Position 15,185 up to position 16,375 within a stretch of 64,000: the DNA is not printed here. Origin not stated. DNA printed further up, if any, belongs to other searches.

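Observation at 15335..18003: Stand-alone E2-type acyltransferase with DERIADG instead of DHRxxDG, paired with an acyl-adenylate ligase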

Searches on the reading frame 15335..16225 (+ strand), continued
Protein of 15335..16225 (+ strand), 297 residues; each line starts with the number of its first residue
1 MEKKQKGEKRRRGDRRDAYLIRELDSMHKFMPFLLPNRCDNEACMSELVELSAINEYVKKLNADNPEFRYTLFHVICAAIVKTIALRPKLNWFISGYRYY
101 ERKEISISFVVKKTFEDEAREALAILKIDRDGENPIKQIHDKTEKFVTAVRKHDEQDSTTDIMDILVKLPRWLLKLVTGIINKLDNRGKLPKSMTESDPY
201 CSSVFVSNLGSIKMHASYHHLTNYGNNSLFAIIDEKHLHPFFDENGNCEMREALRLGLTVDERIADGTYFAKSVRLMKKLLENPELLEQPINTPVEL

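Call 52: search_protein_families(library=pfam, proteins=[L140:2867-4087:-, L110:4590-5822:-, L154:4983-5945:-, L148:2271-2780:-, L148:872-1273:-, L105:2934-5198:-, L155:4319-6769:-, L127:968-2767:-, L160:8654-11329:+, L110:3136-4407:-], max_evalue=0.001)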
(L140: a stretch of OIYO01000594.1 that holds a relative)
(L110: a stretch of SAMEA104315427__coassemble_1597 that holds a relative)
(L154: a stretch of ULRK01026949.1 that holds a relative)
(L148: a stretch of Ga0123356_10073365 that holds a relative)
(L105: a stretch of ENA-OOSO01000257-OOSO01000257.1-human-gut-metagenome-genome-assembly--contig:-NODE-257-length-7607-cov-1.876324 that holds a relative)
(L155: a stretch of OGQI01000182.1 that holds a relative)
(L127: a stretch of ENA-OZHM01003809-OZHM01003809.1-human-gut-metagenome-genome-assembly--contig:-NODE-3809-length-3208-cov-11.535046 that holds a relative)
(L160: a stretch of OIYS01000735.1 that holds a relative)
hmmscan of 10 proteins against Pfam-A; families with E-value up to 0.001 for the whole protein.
L140:2867-4087:- (406 aa): 2 families
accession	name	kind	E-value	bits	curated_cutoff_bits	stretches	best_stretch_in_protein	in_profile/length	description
PF01676.23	Metalloenzyme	-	4.9e-44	151.2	24.3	1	19-393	2-251/252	Metalloenzyme superfamily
PF00884.28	Sulfatase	-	0.00024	21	25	1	294-391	200-300/301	Sulfatase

L110:4590-5822:- (410 aa): 1 family
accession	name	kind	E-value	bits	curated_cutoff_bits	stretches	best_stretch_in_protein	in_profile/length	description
PF00291.31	PALP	-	1.2e-74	251.8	35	1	79-378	4-295/295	Pyridoxal-phosphate dependent enzyme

L154:4983-5945:- (320 aa): 2 families
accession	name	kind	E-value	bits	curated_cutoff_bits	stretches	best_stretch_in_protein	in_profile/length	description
PF04055.27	Radical_SAM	-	5.1e-16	59.7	29.5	1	83-240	2-153/166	Radical SAM superfamily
PF13353.11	Fer4_12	-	5.6e-05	23.9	22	1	82-179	9-111/137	4Fe-4S single cluster domain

L148:2271-2780:- (169 aa): 2 families
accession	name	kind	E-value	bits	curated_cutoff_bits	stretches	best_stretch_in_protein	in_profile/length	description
PF03477.21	ATP-cone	-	1.8e-24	86.5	25.8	1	68-154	2-87/88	ATP cone domain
PF22811.2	Zn_ribbon_NrdR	-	5.1e-23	81.2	27.2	1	19-60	1-42/42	Transcriptional repressor NrdR-like, N-terminal domain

L148:872-1273:- (133 aa): 0 families

L105:2934-5198:- (754 aa): 3 families
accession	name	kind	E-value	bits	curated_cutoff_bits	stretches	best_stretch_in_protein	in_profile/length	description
PF00664.28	ABC_membrane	-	6.8e-33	115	28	1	221-455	38-271/274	ABC transporter transmembrane region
PF00005.33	ABC_tran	-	1.4e-27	97.4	25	1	522-670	1-136/137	ABC transporter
PF03193.22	RsgA_GTPase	-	0.0008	19.7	30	0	520-552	95-126/174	RsgA GTPase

L155:4319-6769:- (816 aa): 0 families

L127:968-2767:- (599 aa): 11 families
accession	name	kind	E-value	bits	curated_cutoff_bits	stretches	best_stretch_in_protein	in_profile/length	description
PF01434.24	Peptidase_M41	-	3.2e-57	193.9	29.9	1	415-597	1-191/191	Peptidase family M41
PF00004.35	AAA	-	9e-45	152.8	21.2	1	203-333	1-129/131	ATPase family associated with various cellular activities (AAA)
PF17862.7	AAA_lid_3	-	6.4e-13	48.4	27.2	1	357-401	1-45/45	AAA+ lid domain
PF06480.20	FtsH_ext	-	1.2e-07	32.3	25.5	1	21-105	3-94/103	FtsH Extracellular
PF06068.19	TIP49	-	2.2e-05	24.2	23.8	1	200-236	50-88/347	TIP49 P-loop domain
PF13207.12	AAA_17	-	0.00019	22.1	27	1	207-296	2-96/136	AAA domain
PF23902.1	AAA_lid_PRS2_C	-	0.0002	21.9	34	0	341-406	4-70/73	PRS2 AAA+ lid C-terminal domain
PF20720.3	nSTAND3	-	0.00044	20.4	27.2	0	203-330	20-128/155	Novel STAND NTPase 3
PF20436.4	LonB_AAA-LID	-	0.00049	20.5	22.4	0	373-404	29-60/65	Archaeal LonB, AAA+ ATPase LID domain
PF05496.18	RuvB_N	-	0.00095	19.4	27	0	202-269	35-94/159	Holliday junction DNA helicase RuvB P-loop domain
PF14610.12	Psg1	-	0.00098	19.4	30.1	0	4-42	146-184/186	Ykl077w/Psg1 (Pma1 Stabilization in Golgi)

L160:8654-11329:+ (891 aa): 7 families
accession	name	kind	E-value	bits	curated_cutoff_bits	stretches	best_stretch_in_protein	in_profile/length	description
PF00689.26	Cation_ATPase_C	-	3.6e-55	186.9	27.3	1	699-868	2-175/175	Cation transporting ATPase, C-terminus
PF00122.25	E1-E2_ATPase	-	7.6e-53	179.2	28.1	1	115-309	1-181/181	E1-E2 ATPase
PF00702.32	Hydrolase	-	9e-24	85.4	26.4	1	327-628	3-191/191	haloacid dehalogenase-like hydrolase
PF00690.31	Cation_ATPase_N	-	2.7e-21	75.4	20.4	1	2-70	1-69/69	Cation transporter/ATPase, N-terminus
PF13246.12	Cation_ATPase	-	1.1e-20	73.8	21.7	1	368-453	2-91/91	Cation transport ATPase (P-type)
PF12710.13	HAD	-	3.2e-05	24.9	27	1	521-625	87-189/189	haloacid dehalogenase-like hydrolase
PF08282.18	Hydrolase_3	-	3.4e-05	24.1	20.9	1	600-653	195-247/255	haloacid dehalogenase-like hydrolase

L110:3136-4407:- (423 aa): 1 family
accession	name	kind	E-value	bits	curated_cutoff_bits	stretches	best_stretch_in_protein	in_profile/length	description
PF02608.20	Bmp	-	1.3e-27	97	24.1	1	92-350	33-288/301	ABC transporter substrate-binding protein PnrA-like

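Call 56: search_solved_structures(query=A3, max_evalue=0.001, show_alignments=3)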
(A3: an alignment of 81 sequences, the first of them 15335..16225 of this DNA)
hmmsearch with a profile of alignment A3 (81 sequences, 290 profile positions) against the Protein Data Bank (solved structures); distinct sequences matched with E-value up to 0.001: 20.
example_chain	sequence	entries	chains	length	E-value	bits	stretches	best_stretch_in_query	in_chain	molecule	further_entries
1b5s_A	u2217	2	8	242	3.2e-13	52.7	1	191-279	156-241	DIHYDROLIPOAMIDE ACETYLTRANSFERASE | Dihydrolipoyllysine-residue acetyltransferase component of pyruvate dehydrogenase complex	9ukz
3duf_I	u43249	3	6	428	1.4e-12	50.5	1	192-280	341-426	Dihydrolipoyllysine-residue acetyltransferase component of pyruvate dehydrogenase complex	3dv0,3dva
8eqn_A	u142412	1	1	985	1.8e-11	46.9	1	192-279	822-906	BG505 UFO-E2p-L4P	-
3mae_A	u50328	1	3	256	2.6e-11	46.4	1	37-151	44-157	2-oxoisovalerate dehydrogenase E2 component, dihydrolipoamide acetyltransferase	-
2ihw_A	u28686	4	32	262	1.6e-09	40.5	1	165-279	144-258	Lipoamide acyltransferase component of branched-chain alpha-keto acid dehydrogenase comple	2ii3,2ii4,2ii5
9njt_A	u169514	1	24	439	5.5e-08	35.5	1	219-279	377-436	Dihydrolipoyllysine-residue succinyltransferase component of 2-oxoglutarate dehydrogenase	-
9mu6_A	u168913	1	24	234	3.9e-06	29.4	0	233-277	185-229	Dihydrolipoyllysine-residue succinyltransferase component of 2-oxoglutarate dehydrogenase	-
7q5q_B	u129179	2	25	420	1e-05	28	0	226-278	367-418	Dihydrolipoyllysine-residue succinyltransferase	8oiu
3b8k_A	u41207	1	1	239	1.4e-05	27.6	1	194-278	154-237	Dihydrolipoyllysine-residue acetyltransferase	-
3l60_A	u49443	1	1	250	2.1e-05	27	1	193-280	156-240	BRANCHED-CHAIN ALPHA-KETO ACID DEHYDROGENASE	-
1c4t_A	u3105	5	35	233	2.6e-05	26.7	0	219-279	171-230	PROTEIN (DIHYDROLIPOAMIDE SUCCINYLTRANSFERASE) | DIHYDROLIPOAMIDE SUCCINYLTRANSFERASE | Dihydrolipoyllysine-residue succinyltransferase component of 2-oxoglutar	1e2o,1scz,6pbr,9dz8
6zzn_A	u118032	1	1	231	3.4e-05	26.3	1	193-277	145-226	Dihydrolipoyllysine-residue acyltransferase component of branched-chain alpha-ketoacid deh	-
8xll_A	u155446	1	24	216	4.5e-05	25.9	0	235-279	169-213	Dihydrolipoyllysine-residue succinyltransferase component of 2-oxoglutarate dehydrogenase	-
8piu_B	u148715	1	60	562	0.00017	24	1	194-278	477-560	Dihydrolipoyllysine-residue acetyltransferase component of pyruvate dehydrogenase complex,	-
7uom_01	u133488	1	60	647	0.00022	23.7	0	194-278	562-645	Acetyltransferase component of pyruvate dehydrogenase complex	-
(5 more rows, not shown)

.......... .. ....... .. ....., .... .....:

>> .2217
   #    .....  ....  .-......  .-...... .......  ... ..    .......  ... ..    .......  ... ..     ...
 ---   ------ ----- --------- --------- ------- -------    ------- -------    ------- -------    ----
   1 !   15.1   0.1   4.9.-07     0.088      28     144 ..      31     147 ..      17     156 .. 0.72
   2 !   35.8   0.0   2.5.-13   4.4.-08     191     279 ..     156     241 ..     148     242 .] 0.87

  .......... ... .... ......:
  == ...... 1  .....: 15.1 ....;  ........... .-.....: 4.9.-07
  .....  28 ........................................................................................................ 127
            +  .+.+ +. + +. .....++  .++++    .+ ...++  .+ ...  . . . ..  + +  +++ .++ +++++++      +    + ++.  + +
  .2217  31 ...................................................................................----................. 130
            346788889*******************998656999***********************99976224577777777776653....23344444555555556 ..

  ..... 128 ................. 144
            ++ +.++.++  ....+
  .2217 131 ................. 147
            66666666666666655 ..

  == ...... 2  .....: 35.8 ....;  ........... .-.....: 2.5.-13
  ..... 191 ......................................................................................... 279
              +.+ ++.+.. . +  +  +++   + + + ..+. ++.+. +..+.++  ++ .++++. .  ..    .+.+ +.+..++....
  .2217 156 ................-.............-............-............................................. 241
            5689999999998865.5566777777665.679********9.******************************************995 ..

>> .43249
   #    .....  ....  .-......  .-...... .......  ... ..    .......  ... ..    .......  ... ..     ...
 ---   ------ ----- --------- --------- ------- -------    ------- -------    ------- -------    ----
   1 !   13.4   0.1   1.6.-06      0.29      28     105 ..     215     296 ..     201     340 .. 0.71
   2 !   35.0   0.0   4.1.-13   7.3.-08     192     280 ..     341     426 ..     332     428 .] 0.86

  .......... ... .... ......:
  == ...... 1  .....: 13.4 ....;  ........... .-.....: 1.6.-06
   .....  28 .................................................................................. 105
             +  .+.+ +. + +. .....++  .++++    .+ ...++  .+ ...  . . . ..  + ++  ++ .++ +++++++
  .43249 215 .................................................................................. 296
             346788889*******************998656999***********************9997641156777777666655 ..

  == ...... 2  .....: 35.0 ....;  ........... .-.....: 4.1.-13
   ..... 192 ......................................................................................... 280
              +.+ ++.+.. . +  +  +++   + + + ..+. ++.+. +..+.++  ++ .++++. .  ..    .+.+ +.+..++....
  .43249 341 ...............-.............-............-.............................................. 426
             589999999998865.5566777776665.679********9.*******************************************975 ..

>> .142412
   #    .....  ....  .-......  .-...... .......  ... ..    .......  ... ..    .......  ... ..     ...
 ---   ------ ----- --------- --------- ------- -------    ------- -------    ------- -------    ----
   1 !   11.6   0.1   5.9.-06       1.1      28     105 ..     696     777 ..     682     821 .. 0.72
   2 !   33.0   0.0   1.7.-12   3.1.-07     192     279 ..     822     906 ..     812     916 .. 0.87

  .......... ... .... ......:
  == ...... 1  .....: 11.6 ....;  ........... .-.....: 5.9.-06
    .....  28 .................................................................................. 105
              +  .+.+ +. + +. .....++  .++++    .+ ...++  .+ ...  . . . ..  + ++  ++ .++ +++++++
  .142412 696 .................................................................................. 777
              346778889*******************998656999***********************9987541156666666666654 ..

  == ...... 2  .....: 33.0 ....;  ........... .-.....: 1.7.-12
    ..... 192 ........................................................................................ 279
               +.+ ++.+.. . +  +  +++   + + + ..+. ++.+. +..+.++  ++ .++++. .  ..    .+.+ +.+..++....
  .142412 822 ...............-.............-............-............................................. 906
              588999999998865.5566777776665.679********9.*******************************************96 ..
